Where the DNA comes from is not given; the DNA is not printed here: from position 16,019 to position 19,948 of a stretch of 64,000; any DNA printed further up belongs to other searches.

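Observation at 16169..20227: MCP-independent chemosensory-type kinase: PAS array - Hpt - CheA catalytic core - CheX/CheC-like phosphatase in one polypeptide, with an adjacent CheY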

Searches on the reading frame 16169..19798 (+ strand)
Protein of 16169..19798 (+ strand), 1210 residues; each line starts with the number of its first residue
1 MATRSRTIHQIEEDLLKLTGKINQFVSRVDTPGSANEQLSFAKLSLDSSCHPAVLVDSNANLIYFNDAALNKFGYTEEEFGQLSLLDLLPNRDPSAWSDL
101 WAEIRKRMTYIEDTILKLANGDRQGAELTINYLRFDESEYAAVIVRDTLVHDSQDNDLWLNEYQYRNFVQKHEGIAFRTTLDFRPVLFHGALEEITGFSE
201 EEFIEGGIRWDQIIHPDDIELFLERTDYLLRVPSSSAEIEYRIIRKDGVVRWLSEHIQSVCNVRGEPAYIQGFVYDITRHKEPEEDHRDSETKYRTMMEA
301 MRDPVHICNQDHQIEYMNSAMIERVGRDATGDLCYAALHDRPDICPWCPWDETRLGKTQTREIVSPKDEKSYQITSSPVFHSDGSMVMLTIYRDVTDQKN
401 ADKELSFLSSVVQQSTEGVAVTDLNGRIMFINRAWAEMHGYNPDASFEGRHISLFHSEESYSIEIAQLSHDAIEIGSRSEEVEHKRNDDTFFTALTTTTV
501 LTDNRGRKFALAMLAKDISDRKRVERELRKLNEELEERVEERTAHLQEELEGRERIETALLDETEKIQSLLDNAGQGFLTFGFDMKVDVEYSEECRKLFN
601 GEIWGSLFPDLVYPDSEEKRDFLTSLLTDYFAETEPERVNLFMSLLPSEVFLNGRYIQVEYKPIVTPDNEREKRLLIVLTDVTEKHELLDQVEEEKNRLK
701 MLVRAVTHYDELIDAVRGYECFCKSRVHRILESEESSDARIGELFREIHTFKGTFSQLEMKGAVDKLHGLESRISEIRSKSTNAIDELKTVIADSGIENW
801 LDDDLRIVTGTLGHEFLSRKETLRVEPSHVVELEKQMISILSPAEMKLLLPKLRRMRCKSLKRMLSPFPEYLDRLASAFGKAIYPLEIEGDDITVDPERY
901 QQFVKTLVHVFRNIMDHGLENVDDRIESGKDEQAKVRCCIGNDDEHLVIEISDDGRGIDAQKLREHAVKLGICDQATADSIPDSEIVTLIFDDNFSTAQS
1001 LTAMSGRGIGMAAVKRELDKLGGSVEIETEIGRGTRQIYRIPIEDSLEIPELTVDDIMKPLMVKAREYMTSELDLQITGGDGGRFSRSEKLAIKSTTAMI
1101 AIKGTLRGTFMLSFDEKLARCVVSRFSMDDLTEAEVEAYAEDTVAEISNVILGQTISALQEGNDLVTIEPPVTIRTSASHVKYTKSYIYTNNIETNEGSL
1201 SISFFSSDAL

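Call 3: search_protein_families(library=pfam, proteins=[window:16169-19798:+], max_evalue=1)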
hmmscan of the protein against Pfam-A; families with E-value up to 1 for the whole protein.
window:16169-19798:+ (1210 aa): 17 families
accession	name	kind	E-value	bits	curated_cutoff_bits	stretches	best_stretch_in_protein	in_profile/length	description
PF13426.13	PAS_9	-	1.3e-30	106.2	27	4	417-520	2-103/103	PAS domain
PF08447.18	PAS_3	-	4.8e-24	84.9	25.6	2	190-274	6-89/89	PAS fold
PF00989.32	PAS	-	2e-22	79.8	22.6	3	407-517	2-112/113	PAS fold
PF08448.16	PAS_4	-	5.6e-22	78.5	23.1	3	413-523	2-110/110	PAS fold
PF13188.13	PAS_8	-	1.1e-19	69.9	21.8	3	407-447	2-38/65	PAS domain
PF02518.31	HATPase_c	-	2.3e-16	60.6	26.4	1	906-1043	5-109/111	Histidine kinase-, DNA gyrase B-, and HSP90-like ATPase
PF13690.11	CheX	-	3.7e-15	56.2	27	1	1097-1185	2-84/94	Chemotaxis phosphatase CheX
PF12860.13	PAS_7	-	0.0048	17.5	27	1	415-465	4-54/115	PAS fold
PF01627.28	Hpt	-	0.023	15.4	24.6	1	738-774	23-59/84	Hpt domain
PF14501.12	HATPase_c_5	-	0.025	14.9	22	1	907-1030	6-91/102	GHKL domain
PF13581.12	HATPase_c_2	-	0.048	14.1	27.4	1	930-1008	50-101/127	Histidine kinase-like ATPase domain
PF08669.17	GCV_T_C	-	0.063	13.6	25.9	1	1005-1030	40-65/80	Glycine cleavage T-protein C-terminal barrel domain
PF22872.1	DUF7018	-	0.11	13.1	27.8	0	679-717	49-87/116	Domain of unknown function (DUF7018)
PF01441.24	Lipoprotein_6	-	0.14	12.6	27.8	1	750-806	68-122/170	Lipoprotein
PF16566.10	CREPT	-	0.26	11.8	29.3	1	514-574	36-95/147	Cell-cycle alteration and expression-elevated protein in tumour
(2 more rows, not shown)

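Call 4: search_protein_families(library=ncbifam, proteins=[window:16169-19798:+], max_evalue=1)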
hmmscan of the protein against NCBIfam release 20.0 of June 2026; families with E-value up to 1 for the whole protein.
window:16169-19798:+ (1210 aa): 52 families (the best 25 are shown)
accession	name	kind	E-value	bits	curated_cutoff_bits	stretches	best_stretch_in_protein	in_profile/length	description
TIGR00229.1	sensory_box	domain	8.8e-46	155.1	22.9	4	162-286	4-125/126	PAS domain S-box protein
NF041336.1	CheA_Halo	equivalog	1.1e-45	156.4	950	2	856-1043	351-537/666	chemotaxis protein CheA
NF007835.0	PRK10547.1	equivalog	9.7e-31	107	793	1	857-1038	341-518/670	chemotaxis protein CheA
NF047874.1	MASE3_PAS_HK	subfamily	5.1e-25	88.3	560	4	408-537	267-394/655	MASE3 domain-containing sensor histidine kinase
NF052573.1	HisKinEspAMyxo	equivalog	1.2e-24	86.4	1400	2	392-528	240-375/755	serine histidine kinase EspA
NF046044.1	PnpS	equivalog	3.5e-17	62.5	400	4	403-526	52-168/390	two-component system histidine kinase PnpS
NF008468.0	PRK11360.1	equivalog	2.2e-15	56.1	646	2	411-530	273-389/616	two-component system sensor histidine kinase AtoS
NF045595.1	HK_scytonemin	equivalog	3.2e-15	55.6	865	2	38-148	3-113/637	scytonemin biosynthesis sensor histidine kinase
NF053781.1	cdiGMPphdstlr2612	equivalog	8e-15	53.6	1600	2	210-326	634-749/1268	Tlr1612 family c-di-GMP phosphodiesterase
NF007298.0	PRK09776.1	equivalog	7.9e-13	47.2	1135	2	190-288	329-425/1111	diguanylate cyclase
NF045675.1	PhdiestaseDibA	equivalog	3.7e-11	42.1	980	1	388-532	60-203/623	phosphodiesterase DibA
NF041777.1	sens_FixL_Rhizob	equivalog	9.9e-11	40.9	850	1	236-325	67-156/485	sensor protein FixL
NF052652.1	YtvA_fam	equivalog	1.6e-10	40.9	250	2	408-537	2-133/243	YtvA family blue-light photoreceptor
NF008298.1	PRK11086.1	subfamily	2.4e-10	39.4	520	2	893-964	410-475/529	DcuS/MalK family sensor histidine kinase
TIGR02966.1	phoR_proteo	equivalog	3.1e-10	39.6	334.2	2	292-401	6-110/333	phosphate regulon sensor histidine kinase PhoR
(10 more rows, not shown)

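Call 7: find_encoding_contigs(protein=window:16169-19798:+, flank=10000, max_places=6)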
Protein window:16169-19798:+ (1210 aa): 1 contig read that carries it; 1 place shown.
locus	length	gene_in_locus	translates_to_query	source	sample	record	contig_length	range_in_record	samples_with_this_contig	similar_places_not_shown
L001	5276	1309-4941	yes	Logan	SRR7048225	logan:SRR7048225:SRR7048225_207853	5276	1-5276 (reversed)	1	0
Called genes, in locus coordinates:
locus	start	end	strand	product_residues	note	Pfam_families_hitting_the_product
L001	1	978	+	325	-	?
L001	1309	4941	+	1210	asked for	PF13426:PAS_9 (weak), PF08447:PAS_3, PF00989:PAS, PF08448:PAS_4 (weak), PF13188:PAS_8 (weak), PF13426:PAS_9, PF02518:HATPase_c, PF13690:CheX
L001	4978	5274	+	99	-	?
